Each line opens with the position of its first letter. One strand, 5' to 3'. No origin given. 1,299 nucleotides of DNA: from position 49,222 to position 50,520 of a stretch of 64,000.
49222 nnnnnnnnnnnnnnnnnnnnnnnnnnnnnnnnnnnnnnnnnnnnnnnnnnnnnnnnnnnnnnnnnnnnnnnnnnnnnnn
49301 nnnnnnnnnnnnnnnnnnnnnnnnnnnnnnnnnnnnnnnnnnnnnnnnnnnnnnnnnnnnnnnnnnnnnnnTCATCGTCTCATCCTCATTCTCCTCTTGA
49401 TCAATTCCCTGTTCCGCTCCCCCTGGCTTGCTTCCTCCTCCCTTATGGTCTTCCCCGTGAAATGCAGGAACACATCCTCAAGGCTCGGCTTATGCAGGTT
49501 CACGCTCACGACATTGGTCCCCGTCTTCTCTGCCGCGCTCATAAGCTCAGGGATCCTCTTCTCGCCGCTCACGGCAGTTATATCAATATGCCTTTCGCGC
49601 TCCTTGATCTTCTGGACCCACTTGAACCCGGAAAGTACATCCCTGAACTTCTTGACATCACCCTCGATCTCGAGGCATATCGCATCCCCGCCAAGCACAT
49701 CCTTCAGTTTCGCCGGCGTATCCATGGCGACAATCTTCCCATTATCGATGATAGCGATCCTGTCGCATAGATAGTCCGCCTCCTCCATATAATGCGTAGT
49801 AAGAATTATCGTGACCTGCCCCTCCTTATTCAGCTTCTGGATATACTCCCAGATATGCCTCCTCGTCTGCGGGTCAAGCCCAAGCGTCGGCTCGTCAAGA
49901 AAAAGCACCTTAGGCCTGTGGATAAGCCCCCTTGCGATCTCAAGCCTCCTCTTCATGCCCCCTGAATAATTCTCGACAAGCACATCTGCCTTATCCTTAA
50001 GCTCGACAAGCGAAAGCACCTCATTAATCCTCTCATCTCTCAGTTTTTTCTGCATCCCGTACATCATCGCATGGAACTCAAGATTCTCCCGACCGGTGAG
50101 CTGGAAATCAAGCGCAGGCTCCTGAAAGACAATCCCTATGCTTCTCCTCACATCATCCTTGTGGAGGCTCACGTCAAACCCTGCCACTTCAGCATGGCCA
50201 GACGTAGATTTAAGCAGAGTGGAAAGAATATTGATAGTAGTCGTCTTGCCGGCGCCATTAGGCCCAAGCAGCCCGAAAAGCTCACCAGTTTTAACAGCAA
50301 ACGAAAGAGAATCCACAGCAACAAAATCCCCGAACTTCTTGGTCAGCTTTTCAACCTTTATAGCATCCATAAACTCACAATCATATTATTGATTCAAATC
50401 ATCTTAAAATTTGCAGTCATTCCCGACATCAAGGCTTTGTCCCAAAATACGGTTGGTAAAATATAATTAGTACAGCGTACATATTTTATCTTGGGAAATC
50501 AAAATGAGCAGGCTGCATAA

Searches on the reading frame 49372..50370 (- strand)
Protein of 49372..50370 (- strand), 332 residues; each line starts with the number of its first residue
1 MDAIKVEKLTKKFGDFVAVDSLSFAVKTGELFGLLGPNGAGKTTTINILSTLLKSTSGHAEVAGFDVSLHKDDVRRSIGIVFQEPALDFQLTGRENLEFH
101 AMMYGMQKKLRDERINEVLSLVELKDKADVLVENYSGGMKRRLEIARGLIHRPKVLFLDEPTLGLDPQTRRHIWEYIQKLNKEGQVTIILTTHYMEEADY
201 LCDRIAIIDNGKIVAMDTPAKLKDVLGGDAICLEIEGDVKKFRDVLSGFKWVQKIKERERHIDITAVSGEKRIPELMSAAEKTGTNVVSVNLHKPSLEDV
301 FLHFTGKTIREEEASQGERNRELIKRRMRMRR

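Call 8: search_protein_families(library=pfam, proteins=[window:49372-50370:-], max_evalue=0.1)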
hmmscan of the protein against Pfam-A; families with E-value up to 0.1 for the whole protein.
window:49372-50370:- (332 aa): 14 families
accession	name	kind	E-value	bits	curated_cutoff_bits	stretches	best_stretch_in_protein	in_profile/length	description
PF00005.33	ABC_tran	-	9.3e-33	114.2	25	1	20-162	2-136/137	ABC transporter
PF13304.12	AAA_21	-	2e-14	54.8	27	2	87-193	186-298/304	AAA domain, putative AbiEii toxin, Type IV TA system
PF13732.12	DrrA1-3_C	-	6e-08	33.7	27.4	1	219-303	3-79/81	ATP-binding protein DrrA1-3-like, C-terminal domain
PF13175.12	AAA_15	-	3.3e-07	30.7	32.1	1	153-193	329-369/374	AAA ATPase domain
PF02463.25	SMC_N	-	9.3e-05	22.4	40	1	34-200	29-207/220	RecF/RecN/SMC N terminal domain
PF13476.12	AAA_23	-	0.0022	19.1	27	1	28-60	18-50/201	AAA domain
PF13401.12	AAA_22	-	0.0025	18.6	27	1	34-119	10-88/130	AAA domain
PF00004.35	AAA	-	0.0036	18.2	21.2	0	34-199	3-115/131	ATPase family associated with various cellular activities (AAA)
PF13514.12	AAA_27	-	0.0044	17.1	22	1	11-53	9-50/206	AAA domain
PF00448.28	SRP54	-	0.011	15.9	22.7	1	34-65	6-37/196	SRP54-type protein, GTPase domain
PF13604.12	AAA_30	-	0.022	14.9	27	0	30-62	19-49/191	AAA domain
PF13555.12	AAA_29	-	0.042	14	27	1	31-57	24-50/61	P-loop containing region of AAA domain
PF13166.12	AAA_13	-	0.057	12.5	36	0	36-62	23-50/713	AAA domain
PF03215.21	Rad17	-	0.059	13.7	23.8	1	22-55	40-71/186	Rad17 P-loop domain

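Call 9: search_protein_families(library=ncbifam, proteins=[window:49372-50370:-], max_evalue=0.1)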
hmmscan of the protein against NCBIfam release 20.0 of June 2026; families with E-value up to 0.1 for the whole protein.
window:49372-50370:- (332 aa): 200 families (the best 25 are shown)
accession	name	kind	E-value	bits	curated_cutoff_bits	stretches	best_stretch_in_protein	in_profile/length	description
TIGR01188.1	drrA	subfamily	3.7e-112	374.5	312.45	1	11-306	1-302/302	daunorubicin resistance ABC transporter, ATP-binding protein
NF010060.0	PRK13537.1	equivalog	2.4e-69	233.6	521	1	3-310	15-313/314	nodulation factor ABC transporter ATP-binding protein NodI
NF033858.1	ABC2_perm_RbbA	equivalog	8e-69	232.5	1050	1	3-224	266-486/909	ribosome-associated ATPase/putative transporter RbbA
TIGR03864.1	PQQ_ABC_ATP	hypoth_equivalog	2e-66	223.8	302.25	1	3-229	1-226/236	ABC transporter, ATP-binding subunit, PQQ-dependent alcohol dehydrogenase system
NF010059.0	PRK13536.1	equivalog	4.2e-64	216.4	549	1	3-310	43-341/342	nodulation factor ABC transporter ATP-binding protein NodI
TIGR03522.1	GldA_ABC_ATP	equivalog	4.6e-64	216.7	402.6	1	4-305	3-301/301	gliding motility-associated ABC transporter ATP-binding subunit GldA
TIGR01288.1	nodI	equivalog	4.4e-62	209.8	424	1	3-309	4-301/303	nodulation factor ABC transporter ATP-binding protein NodI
TIGR03740.1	galliderm_ABC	subfamily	1.6e-49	168.6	309.75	1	5-216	2-205/223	lantibiotic protection ABC transporter ATP-binding subunit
TIGR00968.1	3a0106s01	subfamily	3e-49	167.7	342.75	1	4-224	1-220/237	sulfate ABC transporter ATP-binding protein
TIGR03265.1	PhnT2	equivalog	5.9e-49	167.2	457.7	1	3-222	4-222/353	putative 2-aminoethylphosphonate ABC transporter ATP-binding protein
TIGR04521.1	ECF_ATPase_2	equivalog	1.1e-46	159.1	330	1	16-222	18-232/279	energy-coupling factor transporter ATPase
TIGR01257.1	rim_protein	equivalog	1.2e-44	151.7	4012.85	1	2-231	1936-2166/2272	rim ABC transporter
TIGR01186.1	proV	subfamily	1.8e-44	152.3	326.6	1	11-278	1-269/363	betaine/proline/choline family ABC transporter ATP-binding protein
TIGR04520.1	ECF_ATPase_1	equivalog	2.1e-44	152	315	1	4-222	1-223/269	energy-coupling factor transporter ATPase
NF006987.0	PRK09452.1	equivalog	1.1e-42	146.1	482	1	4-222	18-235/378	spermidine/putrescine ABC transporter ATP-binding protein PotA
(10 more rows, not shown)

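Call 10: find_encoding_contigs(protein=window:49372-50370:-, flank=10000, max_places=10)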
Protein window:49372-50370:- (332 aa): 1 contig read that carries it; 1 place shown.
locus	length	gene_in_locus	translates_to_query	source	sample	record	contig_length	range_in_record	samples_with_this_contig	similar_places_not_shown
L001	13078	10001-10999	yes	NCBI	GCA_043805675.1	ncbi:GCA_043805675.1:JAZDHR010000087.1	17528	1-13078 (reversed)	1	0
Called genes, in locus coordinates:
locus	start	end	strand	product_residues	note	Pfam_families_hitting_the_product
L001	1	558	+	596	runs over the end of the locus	PF02874:ATP-synt_ab_N, PF16886:ATP-synt_ab_Xtn, PF00006:ATP-synt_ab, PF22919:ATP-synt_VA_C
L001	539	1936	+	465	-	PF02874:ATP-synt_ab_N, PF00006:ATP-synt_ab, PF22919:ATP-synt_VA_C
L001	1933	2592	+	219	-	PF01813:ATP-synt_D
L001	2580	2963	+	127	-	PF01629:DUF22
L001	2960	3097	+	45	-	-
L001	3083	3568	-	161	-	-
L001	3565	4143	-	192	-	PF12802:MarR_2 (faint), PF24033:DUF7342 (faint), PF01909:NTP_transf_2 (weak), PF18765:Polbeta (weak)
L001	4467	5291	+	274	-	-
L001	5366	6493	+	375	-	PF17788:HypF_C, PF22521:HypF_C_2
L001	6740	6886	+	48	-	-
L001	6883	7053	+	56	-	-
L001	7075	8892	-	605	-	-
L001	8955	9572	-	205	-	PF13610:DDE_Tnp_IS240, PF13683:rve_3 (weak)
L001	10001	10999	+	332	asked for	PF00005:ABC_tran, PF13175:AAA_15 (faint), PF13304:AAA_21, PF13732:DrrA1-3_C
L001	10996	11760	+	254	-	PF01061:ABC2_membrane, PF12698:ABC2_membrane_3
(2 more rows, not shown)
